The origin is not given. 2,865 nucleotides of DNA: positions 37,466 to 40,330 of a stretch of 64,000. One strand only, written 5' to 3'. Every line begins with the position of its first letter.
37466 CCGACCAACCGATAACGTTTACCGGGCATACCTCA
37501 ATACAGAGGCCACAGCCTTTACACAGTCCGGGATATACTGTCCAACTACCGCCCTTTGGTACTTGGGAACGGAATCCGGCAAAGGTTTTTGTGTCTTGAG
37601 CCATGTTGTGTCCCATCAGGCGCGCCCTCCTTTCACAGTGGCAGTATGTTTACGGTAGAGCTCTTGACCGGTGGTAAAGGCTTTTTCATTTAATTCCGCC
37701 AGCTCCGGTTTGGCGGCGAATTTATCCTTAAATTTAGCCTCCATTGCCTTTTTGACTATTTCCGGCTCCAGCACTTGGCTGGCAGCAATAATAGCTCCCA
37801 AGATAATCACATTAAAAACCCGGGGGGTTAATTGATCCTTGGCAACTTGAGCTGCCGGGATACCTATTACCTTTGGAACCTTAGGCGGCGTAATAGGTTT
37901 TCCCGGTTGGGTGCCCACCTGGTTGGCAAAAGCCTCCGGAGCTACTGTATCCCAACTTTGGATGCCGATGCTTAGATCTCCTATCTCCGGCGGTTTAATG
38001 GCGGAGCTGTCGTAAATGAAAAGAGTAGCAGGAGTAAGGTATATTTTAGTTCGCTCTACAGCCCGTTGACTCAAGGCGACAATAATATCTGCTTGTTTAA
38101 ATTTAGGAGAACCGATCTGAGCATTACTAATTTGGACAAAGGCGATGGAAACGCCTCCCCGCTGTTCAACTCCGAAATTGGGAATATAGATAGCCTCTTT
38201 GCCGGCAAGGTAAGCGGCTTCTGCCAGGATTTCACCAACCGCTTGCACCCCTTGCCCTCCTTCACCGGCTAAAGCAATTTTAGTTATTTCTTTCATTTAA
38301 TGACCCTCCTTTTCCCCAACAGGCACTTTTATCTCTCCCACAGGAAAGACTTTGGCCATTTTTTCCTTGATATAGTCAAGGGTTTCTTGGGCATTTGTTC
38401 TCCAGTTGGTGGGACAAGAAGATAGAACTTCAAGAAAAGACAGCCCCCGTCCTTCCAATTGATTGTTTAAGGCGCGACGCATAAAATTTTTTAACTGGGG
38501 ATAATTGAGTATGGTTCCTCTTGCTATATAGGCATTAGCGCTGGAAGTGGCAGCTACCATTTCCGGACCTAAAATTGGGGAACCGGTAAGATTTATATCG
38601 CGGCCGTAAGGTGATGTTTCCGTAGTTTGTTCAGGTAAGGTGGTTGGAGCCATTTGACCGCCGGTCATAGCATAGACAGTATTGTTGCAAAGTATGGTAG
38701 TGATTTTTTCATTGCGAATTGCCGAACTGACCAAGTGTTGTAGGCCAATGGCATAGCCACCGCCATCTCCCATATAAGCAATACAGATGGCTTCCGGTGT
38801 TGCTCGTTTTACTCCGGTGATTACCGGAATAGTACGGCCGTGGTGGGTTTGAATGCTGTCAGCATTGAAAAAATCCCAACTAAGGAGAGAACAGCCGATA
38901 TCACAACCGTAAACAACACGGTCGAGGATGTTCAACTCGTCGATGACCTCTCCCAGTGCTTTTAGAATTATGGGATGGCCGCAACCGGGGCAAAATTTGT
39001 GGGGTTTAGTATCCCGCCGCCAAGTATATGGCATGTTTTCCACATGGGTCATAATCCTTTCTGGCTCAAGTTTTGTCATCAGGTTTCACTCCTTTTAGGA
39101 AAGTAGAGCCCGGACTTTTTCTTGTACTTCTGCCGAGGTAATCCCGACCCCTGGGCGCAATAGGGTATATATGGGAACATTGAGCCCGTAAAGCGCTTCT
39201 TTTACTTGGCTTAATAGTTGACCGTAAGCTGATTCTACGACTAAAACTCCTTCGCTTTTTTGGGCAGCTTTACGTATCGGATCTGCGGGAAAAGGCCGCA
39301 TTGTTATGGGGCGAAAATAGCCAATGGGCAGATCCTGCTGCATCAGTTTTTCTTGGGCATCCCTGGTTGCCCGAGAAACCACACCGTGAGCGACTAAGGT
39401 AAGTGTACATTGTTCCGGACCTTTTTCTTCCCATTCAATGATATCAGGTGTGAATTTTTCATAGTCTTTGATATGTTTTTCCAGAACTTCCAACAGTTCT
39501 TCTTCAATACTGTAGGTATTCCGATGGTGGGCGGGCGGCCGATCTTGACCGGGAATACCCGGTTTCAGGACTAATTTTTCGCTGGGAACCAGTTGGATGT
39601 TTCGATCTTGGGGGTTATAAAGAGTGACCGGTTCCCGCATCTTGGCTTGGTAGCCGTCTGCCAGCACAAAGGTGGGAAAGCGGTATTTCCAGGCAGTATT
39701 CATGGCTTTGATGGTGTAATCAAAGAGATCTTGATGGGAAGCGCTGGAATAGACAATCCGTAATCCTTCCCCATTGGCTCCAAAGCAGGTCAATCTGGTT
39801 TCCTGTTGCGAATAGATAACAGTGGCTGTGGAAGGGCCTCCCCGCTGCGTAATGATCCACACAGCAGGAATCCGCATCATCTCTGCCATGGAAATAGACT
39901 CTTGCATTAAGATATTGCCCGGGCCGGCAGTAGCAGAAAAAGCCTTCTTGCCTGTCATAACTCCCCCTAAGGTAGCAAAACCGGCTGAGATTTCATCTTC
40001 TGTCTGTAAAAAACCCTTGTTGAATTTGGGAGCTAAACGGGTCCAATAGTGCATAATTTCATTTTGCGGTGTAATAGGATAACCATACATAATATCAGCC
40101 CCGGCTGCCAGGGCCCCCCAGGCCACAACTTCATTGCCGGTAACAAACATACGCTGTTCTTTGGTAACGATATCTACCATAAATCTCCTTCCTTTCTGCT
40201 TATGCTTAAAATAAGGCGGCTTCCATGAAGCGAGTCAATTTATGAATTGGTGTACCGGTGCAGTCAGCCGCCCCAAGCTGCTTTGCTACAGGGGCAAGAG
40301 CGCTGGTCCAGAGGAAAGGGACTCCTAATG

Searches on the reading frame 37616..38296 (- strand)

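Call 10: search_protein_families(library=pfam, proteins=[window:37616-38296:-])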
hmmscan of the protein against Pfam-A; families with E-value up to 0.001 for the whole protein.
window:37616-38296:- (226 aa): 1 family
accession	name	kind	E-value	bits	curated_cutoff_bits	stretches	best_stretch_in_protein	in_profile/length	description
PF01558.24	POR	-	1.3e-37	130.1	27.4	1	13-210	1-171/173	Pyruvate ferredoxin/flavodoxin oxidoreductase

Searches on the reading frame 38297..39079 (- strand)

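Call 10: search_protein_families(library=pfam, proteins=[window:38297-39079:-])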
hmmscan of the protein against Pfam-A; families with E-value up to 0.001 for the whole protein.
window:38297-39079:- (260 aa): 1 family
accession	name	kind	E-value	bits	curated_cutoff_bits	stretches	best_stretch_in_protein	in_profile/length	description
PF02775.26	TPP_enzyme_C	-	1.1e-19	71.2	21.9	1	70-218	21-151/151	Thiamine pyrophosphate enzyme, C-terminal TPP binding domain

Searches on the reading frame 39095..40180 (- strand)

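Call 10: search_protein_families(library=pfam, proteins=[window:39095-40180:-])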
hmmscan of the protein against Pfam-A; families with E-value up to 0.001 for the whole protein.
window:39095-40180:- (361 aa): 3 families
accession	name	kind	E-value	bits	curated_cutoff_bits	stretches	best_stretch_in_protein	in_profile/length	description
PF01855.24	POR_N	-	4.1e-46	158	27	1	22-243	2-222/231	Pyruvate flavodoxin/ferredoxin oxidoreductase, thiamine diP-bdg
PF17147.9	PFOR_II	-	7e-15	55.7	27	1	261-339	4-87/102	Pyruvate:ferredoxin oxidoreductase core domain II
PF02780.25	Transketolase_C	-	3.8e-05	24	25.9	1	256-351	8-109/124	Transketolase, C-terminal domain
